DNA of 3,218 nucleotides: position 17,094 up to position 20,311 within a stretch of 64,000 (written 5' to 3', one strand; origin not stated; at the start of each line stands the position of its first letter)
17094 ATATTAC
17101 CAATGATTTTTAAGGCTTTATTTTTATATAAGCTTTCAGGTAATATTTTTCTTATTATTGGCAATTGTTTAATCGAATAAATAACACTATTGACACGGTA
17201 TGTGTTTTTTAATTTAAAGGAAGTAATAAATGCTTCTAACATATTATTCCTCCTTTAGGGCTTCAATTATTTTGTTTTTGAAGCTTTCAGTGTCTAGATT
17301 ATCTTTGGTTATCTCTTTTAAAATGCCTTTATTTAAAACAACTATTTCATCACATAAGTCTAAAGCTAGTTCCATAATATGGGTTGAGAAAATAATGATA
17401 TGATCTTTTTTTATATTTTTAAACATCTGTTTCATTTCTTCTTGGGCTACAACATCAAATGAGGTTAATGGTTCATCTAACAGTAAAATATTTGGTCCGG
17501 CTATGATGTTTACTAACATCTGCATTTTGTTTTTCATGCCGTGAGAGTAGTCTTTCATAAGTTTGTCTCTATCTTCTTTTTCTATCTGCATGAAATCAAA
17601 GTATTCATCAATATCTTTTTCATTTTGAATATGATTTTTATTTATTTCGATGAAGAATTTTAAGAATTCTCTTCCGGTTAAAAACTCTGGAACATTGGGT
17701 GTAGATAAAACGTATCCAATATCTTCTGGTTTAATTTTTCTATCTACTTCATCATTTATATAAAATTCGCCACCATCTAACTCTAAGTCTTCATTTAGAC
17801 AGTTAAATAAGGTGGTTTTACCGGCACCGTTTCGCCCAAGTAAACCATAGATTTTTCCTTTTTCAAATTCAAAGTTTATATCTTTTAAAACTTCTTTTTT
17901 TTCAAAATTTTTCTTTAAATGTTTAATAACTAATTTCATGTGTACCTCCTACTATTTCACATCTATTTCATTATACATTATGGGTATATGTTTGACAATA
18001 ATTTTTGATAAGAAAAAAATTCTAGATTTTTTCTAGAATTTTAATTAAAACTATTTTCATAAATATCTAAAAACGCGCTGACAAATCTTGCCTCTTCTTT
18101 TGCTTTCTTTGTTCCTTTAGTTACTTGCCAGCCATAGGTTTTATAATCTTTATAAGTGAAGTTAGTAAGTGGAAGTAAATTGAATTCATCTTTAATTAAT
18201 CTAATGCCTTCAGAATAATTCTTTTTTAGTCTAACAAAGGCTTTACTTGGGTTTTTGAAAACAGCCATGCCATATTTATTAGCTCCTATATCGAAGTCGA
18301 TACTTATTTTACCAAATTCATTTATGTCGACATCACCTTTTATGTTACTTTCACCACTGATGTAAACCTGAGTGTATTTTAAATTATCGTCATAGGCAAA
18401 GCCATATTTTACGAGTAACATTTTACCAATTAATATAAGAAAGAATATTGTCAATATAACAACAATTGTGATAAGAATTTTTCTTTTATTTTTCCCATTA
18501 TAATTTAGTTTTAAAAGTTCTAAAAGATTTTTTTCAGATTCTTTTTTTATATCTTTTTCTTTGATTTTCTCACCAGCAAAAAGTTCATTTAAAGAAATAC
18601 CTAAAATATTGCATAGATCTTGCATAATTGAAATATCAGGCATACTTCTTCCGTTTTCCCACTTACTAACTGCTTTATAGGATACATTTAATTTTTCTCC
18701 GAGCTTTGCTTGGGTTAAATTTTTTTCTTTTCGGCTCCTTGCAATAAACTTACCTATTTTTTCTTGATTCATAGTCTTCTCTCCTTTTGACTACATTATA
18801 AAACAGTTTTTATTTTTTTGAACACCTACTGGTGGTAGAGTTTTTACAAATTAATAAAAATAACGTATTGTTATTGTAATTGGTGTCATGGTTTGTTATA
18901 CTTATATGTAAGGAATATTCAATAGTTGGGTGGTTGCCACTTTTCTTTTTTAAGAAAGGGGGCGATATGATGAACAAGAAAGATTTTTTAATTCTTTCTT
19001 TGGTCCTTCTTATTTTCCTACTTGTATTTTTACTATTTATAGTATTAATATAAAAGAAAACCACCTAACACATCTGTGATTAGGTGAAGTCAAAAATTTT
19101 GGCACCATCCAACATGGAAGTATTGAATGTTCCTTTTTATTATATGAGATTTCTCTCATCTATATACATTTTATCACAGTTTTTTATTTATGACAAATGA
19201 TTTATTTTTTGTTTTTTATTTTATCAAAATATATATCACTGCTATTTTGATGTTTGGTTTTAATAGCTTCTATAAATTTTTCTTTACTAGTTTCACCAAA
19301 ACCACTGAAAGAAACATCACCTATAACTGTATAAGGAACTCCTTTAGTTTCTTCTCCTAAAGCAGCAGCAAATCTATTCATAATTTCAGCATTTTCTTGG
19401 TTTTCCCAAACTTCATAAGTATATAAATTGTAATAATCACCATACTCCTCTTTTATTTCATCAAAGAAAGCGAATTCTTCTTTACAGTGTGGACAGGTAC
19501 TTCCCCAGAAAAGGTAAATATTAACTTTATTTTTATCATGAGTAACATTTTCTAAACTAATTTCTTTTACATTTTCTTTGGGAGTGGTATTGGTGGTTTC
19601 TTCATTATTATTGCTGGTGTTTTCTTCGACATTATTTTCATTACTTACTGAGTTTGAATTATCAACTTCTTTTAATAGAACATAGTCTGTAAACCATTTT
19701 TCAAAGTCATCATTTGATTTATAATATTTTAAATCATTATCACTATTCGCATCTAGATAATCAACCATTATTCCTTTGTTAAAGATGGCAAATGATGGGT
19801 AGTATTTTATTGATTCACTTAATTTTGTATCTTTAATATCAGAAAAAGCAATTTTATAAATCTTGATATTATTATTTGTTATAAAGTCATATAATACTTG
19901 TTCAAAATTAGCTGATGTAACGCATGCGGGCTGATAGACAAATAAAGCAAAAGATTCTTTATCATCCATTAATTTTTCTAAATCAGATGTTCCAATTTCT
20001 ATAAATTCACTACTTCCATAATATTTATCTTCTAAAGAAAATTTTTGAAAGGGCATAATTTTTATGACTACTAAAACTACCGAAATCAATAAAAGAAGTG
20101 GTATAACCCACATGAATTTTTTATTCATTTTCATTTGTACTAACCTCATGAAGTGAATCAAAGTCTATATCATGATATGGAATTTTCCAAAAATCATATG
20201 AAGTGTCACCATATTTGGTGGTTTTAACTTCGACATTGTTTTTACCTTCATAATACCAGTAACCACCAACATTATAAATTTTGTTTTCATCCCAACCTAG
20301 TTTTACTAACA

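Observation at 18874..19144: Conserved module of promoter, structured leader, 25-28 aa hydrophobic peptide and hairpin, present twice (type I toxin-antitoxin-like)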

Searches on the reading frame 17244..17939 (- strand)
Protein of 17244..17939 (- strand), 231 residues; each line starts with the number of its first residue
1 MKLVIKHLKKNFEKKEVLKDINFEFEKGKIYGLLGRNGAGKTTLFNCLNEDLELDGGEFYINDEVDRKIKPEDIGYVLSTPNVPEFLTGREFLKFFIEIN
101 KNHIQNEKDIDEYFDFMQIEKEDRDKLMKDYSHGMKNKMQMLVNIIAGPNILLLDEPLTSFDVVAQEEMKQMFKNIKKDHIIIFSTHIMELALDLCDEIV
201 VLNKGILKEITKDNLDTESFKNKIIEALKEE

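Call 69: search_protein_families(library=pfam, proteins=[window:17244-17939:-], max_evalue=0.001)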
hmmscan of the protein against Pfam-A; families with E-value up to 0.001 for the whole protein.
window:17244-17939:- (231 aa): 4 families
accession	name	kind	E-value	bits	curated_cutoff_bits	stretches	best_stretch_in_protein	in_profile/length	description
PF00005.33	ABC_tran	-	5.8e-23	82.5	25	1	18-158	1-136/137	ABC transporter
PF13304.12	AAA_21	-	6.4e-07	30.2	27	0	30-49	1-20/304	AAA domain, putative AbiEii toxin, Type IV TA system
PF09818.15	ABC_ATPase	-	7.1e-05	22.4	23.2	0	106-205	133-232/283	P-loop domain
PF03193.22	RsgA_GTPase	-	0.00076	19.8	30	0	9-57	88-135/174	RsgA GTPase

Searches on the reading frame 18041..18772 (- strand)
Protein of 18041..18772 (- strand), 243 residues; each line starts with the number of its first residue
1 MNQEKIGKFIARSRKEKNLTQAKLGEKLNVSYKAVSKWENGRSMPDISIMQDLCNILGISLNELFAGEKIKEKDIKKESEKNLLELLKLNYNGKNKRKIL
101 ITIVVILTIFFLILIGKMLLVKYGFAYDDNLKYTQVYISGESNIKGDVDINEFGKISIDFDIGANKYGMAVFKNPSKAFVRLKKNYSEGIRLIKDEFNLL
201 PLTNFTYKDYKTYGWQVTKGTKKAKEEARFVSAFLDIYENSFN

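Call 69: search_protein_families(library=pfam, proteins=[window:18041-18772:-], max_evalue=0.001)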
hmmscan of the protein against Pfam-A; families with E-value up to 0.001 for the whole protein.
window:18041-18772:- (243 aa): 5 families
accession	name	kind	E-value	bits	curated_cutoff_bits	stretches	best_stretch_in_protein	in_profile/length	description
PF01381.28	HTH_3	-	1.7e-15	57.2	23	1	11-64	2-55/55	Helix-turn-helix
PF12844.13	HTH_19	-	1.8e-12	47.4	30.2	1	7-68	1-62/64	Helix-turn-helix domain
PF13560.12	HTH_31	-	2.3e-08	34.7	27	1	7-63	3-60/64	Helix-turn-helix domain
PF13443.12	HTH_26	-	1.1e-05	26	22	1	15-65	7-58/63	Cro/C1-type HTH DNA-binding domain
PF15731.11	MqsA_antitoxin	-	0.00049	20.7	30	1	7-53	71-117/131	Antitoxin component of bacterial toxin-antitoxin system, MqsA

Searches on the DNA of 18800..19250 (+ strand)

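Call 19: search_dna_similar(query=window:18860-19150:+, collection=plasmids, mode=distant, max_evalue=0.01)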
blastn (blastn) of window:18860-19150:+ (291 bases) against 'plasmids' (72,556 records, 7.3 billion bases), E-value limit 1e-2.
Records with a match: 2; places in all: 2; records where one place covers at least 80% of the query: 0.
Best place of each record, by identity: 90-95% 2.
By first word of the organism name: Escherichia 2.
By predicted mobility (MOB-suite, as given by PLSDB): conjugative 2.
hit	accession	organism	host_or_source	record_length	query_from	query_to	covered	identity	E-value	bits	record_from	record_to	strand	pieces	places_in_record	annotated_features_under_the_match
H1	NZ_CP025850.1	Escherichia coli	Homo sapiens,stool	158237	255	285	11%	93.5%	6e-3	48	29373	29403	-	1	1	fimbria/pilus outer membrane usher protein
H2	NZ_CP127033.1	Escherichia coli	Homo sapiens,stool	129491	255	285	11%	93.5%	6e-3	48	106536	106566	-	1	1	fimbria/pilus outer membrane usher protein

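Call 20: search_dna_similar(query=window:18860-19150:+, collection=phages, mode=distant, max_evalue=0.01)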
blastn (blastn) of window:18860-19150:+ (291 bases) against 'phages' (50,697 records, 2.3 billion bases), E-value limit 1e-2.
No match.

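Call 25: search_rna_families(source=window, start=18800, end=19250, threshold=evalue, max_evalue=10)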
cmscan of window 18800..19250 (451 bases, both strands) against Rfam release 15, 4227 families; matches with E-value up to 10: 11.
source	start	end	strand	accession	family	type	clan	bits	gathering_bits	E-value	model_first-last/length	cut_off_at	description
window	18998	19056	-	RF01597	snoR22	Gene; snRNA; snoRNA; CD-box;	-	21.9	50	1.8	1-83/83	no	small nucleolar RNA snoR22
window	18851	18904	-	RF02350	psRNA6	Gene; sRNA;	-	16.1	60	0.021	1-333/333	no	Nitrosomonas sRNA psRNA6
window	18934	18965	+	RF02266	XIST_intron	Gene; lncRNA;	-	15.8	70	5.4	1-68/68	no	XIST 3' intron conserved motif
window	18856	18909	-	RF01675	CrcZ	Gene; sRNA;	-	15.3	95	0.049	1-398/398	no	Pseudomonas sRNA CrcZ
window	18839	18861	-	RF00207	K10_TLS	Cis-reg;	-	14.6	43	6.1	12-36/48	no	K10 transport/localisation element (TLS)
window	18965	19039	-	RF01459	rliE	Gene; sRNA;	-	13.9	90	8.6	1-222/222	no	Listeria sRNA rliE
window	18963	19017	+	RF01505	Afu_264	Gene; snRNA; snoRNA; CD-box;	-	13.2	40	6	1-103/103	no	A. fumigatus snoRNA Afu_264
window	18910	19162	+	RF01412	BsrG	Gene; sRNA;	-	12.3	55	1.3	1-259/259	no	BsrG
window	18929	19065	-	RF02763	IsrM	Gene; sRNA;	-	12.1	376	0.39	26-222/329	no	IsrM sRNA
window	19159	19197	-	RF02350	psRNA6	Gene; sRNA;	-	8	60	8.2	1-333/333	no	Nitrosomonas sRNA psRNA6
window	18970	19025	-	RF01675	CrcZ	Gene; sRNA;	-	7.8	95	7.9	1-398/398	no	Pseudomonas sRNA CrcZ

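Call 26: search_rna_families(source=window, start=18880, end=19200, threshold=evalue, max_evalue=10, show_alignments=10)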
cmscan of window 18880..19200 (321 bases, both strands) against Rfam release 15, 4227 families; matches with E-value up to 10: 7.
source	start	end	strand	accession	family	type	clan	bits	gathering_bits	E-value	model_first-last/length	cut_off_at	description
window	18998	19056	-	RF01597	snoR22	Gene; snRNA; snoRNA; CD-box;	-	21.9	50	1.3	1-83/83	no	small nucleolar RNA snoR22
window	19093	19200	-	RF04205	MIR2606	Gene; miRNA;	-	17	139.7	6.3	57-165/165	5'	MIR2606 microRNA precursor family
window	18934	18965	+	RF02266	XIST_intron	Gene; lncRNA;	-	15.8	70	3.9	1-68/68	no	XIST 3' intron conserved motif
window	19006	19064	-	RF02153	NBR2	Gene; lncRNA;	-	15.2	40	8.9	1-63/63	no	Neighbour of BRCA1 gene 2 converved region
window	18923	19020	+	RF01858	RsaF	Gene; sRNA;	-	13.3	60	8.1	1-119/119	no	RNA Staph. aureus F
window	18963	19017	+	RF01505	Afu_264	Gene; snRNA; snoRNA; CD-box;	-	13.2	40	4.3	1-103/103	no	A. fumigatus snoRNA Afu_264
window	18910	19162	+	RF01412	BsrG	Gene; sRNA;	-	12.3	55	0.96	1-259/259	no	BsrG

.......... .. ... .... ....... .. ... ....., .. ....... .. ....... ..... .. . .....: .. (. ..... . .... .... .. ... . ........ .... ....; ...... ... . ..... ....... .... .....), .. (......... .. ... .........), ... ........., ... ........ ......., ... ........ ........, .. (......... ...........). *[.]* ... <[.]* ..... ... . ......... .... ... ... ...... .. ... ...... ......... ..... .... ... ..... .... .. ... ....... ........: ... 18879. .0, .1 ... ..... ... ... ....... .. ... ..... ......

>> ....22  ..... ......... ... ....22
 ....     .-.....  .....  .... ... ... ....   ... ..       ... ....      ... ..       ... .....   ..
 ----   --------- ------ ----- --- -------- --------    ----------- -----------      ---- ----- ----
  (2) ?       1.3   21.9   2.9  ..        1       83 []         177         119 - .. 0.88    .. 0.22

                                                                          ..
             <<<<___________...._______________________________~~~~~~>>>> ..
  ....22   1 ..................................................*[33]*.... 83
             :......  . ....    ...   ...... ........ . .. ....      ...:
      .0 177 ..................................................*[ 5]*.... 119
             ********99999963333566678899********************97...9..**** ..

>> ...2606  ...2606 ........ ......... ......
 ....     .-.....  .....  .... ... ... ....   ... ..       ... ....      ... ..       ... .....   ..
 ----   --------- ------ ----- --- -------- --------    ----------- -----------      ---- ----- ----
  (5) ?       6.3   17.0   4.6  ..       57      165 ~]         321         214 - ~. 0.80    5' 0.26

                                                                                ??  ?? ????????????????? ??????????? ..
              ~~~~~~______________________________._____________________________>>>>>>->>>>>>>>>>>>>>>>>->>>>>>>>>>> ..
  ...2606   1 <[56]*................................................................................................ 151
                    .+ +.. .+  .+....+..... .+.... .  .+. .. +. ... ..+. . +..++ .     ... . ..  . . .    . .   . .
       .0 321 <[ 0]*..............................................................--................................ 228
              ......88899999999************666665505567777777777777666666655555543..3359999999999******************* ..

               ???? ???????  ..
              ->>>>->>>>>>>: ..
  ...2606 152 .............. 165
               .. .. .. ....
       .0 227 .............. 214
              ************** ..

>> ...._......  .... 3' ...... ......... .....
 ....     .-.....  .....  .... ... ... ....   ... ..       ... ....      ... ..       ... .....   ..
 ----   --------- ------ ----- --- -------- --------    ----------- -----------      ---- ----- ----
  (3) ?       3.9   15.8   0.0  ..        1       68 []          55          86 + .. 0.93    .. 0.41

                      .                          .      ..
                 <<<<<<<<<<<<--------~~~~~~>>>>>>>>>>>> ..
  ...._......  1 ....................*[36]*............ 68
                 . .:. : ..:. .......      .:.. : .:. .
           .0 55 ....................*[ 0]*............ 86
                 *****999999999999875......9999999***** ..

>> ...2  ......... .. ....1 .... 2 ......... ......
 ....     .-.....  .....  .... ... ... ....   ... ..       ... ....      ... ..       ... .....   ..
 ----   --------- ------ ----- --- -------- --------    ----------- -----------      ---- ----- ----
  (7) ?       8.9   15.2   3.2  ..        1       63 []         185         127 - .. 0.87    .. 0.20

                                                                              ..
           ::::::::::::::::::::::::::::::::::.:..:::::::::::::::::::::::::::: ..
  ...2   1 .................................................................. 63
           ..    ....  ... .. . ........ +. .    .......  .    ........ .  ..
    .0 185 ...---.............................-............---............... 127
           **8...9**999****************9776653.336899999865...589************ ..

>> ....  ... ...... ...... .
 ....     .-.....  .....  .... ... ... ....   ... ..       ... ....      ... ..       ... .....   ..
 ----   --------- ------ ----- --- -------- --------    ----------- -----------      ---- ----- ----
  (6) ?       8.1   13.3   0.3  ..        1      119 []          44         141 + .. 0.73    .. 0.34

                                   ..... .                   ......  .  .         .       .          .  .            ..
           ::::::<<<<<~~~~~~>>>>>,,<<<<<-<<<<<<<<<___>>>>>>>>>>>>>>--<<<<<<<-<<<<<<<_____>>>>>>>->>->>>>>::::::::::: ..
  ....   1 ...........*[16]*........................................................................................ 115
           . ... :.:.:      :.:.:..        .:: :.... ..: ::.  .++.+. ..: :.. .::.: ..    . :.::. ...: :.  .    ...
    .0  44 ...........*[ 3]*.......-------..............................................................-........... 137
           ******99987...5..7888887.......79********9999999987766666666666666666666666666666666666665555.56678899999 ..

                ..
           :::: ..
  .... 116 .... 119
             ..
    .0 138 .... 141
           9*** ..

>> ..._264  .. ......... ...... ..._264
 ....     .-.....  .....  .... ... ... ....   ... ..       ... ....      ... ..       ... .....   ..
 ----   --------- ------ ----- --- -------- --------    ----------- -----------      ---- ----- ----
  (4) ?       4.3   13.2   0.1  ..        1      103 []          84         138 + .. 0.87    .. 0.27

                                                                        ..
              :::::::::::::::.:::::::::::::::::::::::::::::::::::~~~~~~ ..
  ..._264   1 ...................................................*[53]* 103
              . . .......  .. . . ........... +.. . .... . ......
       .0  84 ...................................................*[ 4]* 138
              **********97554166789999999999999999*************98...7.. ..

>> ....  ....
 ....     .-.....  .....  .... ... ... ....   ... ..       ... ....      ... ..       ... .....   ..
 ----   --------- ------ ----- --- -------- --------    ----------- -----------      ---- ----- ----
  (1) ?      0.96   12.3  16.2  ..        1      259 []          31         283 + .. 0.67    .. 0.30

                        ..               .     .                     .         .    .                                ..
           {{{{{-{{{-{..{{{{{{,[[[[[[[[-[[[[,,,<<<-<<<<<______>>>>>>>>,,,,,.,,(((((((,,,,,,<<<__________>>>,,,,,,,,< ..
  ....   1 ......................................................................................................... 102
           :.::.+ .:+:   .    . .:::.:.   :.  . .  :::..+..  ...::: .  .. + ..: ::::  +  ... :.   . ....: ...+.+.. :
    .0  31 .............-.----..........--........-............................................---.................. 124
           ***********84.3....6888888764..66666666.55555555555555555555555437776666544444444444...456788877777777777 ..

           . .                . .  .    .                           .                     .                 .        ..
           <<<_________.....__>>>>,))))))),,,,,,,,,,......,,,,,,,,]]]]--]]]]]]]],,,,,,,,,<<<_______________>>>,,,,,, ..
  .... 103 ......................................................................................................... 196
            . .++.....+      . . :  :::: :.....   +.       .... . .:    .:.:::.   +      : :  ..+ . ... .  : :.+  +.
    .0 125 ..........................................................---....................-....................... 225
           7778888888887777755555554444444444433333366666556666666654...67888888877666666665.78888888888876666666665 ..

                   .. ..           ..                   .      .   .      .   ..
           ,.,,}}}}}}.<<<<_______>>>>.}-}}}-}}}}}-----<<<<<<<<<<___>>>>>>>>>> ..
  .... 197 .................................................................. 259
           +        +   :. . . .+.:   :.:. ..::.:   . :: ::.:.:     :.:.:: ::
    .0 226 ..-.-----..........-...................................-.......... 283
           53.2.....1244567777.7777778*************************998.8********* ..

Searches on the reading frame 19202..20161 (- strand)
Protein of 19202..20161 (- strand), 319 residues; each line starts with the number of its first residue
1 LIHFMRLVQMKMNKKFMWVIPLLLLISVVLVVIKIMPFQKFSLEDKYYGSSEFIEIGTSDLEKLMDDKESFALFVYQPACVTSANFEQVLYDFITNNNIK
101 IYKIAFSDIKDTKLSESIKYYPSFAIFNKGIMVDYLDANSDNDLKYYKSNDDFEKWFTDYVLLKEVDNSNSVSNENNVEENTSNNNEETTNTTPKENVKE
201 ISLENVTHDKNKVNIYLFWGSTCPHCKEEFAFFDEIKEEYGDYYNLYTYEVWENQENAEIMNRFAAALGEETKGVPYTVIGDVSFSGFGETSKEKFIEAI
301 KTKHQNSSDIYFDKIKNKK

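Call 69: search_protein_families(library=pfam, proteins=[window:19202-20161:-], max_evalue=0.001)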
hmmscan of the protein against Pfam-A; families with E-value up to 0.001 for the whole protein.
window:19202-20161:- (319 aa): 2 families
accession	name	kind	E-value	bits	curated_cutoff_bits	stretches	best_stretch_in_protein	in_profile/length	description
PF00085.26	Thioredoxin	-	8.4e-08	32.6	23.5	0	206-259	13-66/103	Thioredoxin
PF13098.12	Thioredoxin_2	-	0.00067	20.4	27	0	210-284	4-85/104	Thioredoxin-like domain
